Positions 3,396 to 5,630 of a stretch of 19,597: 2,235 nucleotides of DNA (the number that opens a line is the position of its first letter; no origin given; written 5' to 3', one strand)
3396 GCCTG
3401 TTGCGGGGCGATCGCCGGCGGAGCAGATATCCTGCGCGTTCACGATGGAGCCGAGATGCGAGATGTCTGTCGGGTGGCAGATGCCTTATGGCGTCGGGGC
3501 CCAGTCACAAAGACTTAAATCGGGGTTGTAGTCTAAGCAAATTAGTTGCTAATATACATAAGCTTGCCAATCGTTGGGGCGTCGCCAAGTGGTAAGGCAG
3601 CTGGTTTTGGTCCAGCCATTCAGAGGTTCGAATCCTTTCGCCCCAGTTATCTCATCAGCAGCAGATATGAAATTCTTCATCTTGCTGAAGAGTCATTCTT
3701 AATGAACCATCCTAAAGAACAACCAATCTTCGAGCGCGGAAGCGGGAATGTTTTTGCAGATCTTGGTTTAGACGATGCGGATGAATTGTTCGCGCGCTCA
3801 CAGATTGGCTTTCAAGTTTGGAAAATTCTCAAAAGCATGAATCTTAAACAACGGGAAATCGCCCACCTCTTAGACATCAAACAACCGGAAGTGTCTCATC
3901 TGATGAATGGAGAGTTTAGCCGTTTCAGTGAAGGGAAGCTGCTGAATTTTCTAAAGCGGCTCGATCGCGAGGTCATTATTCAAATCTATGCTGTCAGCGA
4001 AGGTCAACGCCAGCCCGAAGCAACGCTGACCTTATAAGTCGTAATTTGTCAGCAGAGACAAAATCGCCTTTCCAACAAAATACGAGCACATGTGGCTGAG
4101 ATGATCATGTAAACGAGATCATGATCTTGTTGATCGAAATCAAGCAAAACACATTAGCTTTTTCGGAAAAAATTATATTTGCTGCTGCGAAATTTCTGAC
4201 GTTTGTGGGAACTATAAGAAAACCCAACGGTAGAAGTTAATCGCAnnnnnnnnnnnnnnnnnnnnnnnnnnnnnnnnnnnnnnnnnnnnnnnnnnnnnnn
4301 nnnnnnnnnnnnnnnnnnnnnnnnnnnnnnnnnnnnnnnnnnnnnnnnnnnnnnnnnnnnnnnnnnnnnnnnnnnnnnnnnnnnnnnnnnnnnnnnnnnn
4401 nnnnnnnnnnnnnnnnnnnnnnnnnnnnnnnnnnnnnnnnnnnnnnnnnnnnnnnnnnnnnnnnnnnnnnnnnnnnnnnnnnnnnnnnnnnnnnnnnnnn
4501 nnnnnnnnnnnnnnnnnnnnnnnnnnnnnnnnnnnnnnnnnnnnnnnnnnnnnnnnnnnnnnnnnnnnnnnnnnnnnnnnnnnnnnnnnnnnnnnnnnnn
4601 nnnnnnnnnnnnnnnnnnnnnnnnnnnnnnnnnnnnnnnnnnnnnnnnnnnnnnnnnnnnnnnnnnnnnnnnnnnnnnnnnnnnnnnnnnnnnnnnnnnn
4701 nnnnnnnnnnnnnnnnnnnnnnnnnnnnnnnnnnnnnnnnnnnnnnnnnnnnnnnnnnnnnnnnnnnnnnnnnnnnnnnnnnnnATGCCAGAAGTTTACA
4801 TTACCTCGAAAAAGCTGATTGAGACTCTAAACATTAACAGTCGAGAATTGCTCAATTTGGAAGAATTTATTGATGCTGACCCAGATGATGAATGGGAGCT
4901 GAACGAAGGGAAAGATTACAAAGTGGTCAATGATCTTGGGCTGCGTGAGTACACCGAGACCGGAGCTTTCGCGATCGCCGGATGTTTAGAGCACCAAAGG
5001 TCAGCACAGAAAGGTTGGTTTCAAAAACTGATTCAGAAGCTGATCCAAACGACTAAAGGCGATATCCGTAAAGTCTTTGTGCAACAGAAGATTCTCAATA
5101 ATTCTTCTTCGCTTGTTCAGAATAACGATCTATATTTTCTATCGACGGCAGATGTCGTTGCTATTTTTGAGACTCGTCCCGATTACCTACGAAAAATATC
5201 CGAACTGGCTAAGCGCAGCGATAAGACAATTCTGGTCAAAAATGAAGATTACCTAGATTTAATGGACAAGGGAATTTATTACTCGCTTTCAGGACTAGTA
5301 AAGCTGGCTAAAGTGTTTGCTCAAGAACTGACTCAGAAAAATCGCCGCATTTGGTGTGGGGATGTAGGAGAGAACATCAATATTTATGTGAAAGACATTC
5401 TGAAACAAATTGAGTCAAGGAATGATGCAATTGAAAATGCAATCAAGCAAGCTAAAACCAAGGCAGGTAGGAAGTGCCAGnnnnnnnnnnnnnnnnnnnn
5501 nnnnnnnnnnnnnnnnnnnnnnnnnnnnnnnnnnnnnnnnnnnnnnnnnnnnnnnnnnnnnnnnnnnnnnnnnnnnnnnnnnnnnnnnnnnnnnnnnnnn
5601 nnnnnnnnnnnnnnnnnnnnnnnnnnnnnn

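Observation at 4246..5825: Translationally coupled J-domain protein plus HNH-like nuclease protein: candidate Hsp70-linked defence or toxin module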

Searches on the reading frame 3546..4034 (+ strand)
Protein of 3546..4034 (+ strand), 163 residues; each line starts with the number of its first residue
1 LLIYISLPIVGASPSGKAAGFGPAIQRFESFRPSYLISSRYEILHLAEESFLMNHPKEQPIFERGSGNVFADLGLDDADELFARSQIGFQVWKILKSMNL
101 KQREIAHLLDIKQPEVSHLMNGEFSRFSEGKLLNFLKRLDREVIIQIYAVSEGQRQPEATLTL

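Call 56: search_protein_families(library=pfam, alignment_id=A3, max_evalue=0.00001)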
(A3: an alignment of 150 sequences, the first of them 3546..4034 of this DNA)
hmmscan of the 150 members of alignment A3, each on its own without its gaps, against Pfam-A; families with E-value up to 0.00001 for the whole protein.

A. member 1, window:3546-4034:+ (163 aa): 1 family
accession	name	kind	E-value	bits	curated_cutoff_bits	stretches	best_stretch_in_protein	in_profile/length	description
PF13744.12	HTH_37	-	1.4e-23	82.9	27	1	69-147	1-79/80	Helix-turn-helix domain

B. families by the number of members that match (of 150 scanned): 166 families (the first 25 are shown)
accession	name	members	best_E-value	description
PF05685.18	Uma2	4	4.8e-35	Putative restriction endonuclease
PF01609.27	DDE_Tnp_1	4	2.9e-11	Transposase DDE domain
PF00155.27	Aminotran_1_2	3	5.5e-37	Aminotransferase class I and II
PF01019.26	G_glu_transpept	2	2.1e-184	Gamma-glutamyltranspeptidase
PF00361.26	Proton_antipo_M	2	1.6e-88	NADH:quinone oxidoreductase/Mrp antiporter, TM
PF04474.17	DUF554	2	2.5e-67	Protein of unknown function (DUF554)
PF00326.27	Peptidase_S9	2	5.5e-60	Prolyl oligopeptidase family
PF12263.13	DUF3611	2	3e-58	Protein of unknown function (DUF3611)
PF02469.27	Fasciclin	2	2.6e-37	Fasciclin domain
PF13649.12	Methyltransf_25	2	4.2e-19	Methyltransferase domain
PF08241.18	Methyltransf_11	2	4.1e-18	Methyltransferase domain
PF13576.12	Pentapeptide_3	2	5.5e-17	Pentapeptide repeats (9 copies)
PF13847.12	Methyltransf_31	2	1.6e-16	Methyltransferase domain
PF08239.17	SH3_3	2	7.2e-15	Bacterial SH3 domain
PF08242.18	Methyltransf_12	2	1.8e-11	Methyltransferase domain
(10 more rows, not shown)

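Call 57: search_protein_families(library=padloc, alignment_id=A3, max_evalue=0.00001)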
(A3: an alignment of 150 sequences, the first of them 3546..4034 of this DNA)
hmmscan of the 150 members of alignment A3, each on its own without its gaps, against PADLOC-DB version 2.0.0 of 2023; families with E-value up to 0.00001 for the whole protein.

A. member 1, window:3546-4034:+ (163 aa): 0 families

B. families by the number of members that match (of 150 scanned): 113 families (the first 25 are shown)
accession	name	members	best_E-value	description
PDLC04833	PDC-S03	2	1.9e-83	-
PDLC02203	MzaA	2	2.5e-65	-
PDLC04835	PDC-S03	2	1.2e-45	-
PDLC04832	PDC-S03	2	9e-25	-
PDLC04134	mad2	2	6e-20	mads_2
PDLC04834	PDC-S03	2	5.5e-17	-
PDLC03960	SngC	1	5.7e-233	-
PDLC02503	BrxHI|BrxHII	1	9.9e-128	BrxHI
PDLC02501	BrxHI|BrxHII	1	1.2e-74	BrxHI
PDLC04783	PDC-M72A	1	3.2e-67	-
PDLC04042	PD-T4-6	1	6.3e-52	-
PDLC04053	PD-T4-6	1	6.4e-52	-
PDLC04043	PD-T4-6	1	6.5e-49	-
PDLC04054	PD-T4-6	1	2.8e-48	-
PDLC04138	mad6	1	3.8e-48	mads_6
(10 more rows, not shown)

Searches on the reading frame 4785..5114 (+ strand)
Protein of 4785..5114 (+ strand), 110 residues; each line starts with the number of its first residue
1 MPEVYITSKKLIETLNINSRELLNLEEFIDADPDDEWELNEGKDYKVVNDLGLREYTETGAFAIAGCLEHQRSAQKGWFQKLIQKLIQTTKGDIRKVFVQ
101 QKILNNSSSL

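Call 79: search_protein_families(library=pfam, proteins=[window:4785-5114:+], max_evalue=5)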
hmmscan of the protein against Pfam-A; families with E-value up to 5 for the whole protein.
window:4785-5114:+ (110 aa): 1 family
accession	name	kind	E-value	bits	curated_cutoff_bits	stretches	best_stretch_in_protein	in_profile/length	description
PF25361.1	AAA_lid_RFC1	-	0.11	12.5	34.9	1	81-97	22-38/59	RFC1-like, AAA+ ATPase lid domain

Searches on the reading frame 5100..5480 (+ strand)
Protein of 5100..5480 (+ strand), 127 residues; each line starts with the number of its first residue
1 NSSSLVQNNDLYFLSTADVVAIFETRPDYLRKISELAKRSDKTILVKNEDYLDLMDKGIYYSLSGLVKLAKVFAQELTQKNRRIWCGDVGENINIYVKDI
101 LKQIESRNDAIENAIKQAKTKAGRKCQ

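Call 79: search_protein_families(library=pfam, proteins=[window:5100-5480:+], max_evalue=5)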
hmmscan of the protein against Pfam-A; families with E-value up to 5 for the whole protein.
window:5100-5480:+ (127 aa): 1 family
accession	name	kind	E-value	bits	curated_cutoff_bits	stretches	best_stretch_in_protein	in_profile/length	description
PF01402.27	RHH_1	-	0.091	13.2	20.5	0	103-120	21-38/39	Ribbon-helix-helix protein, copG family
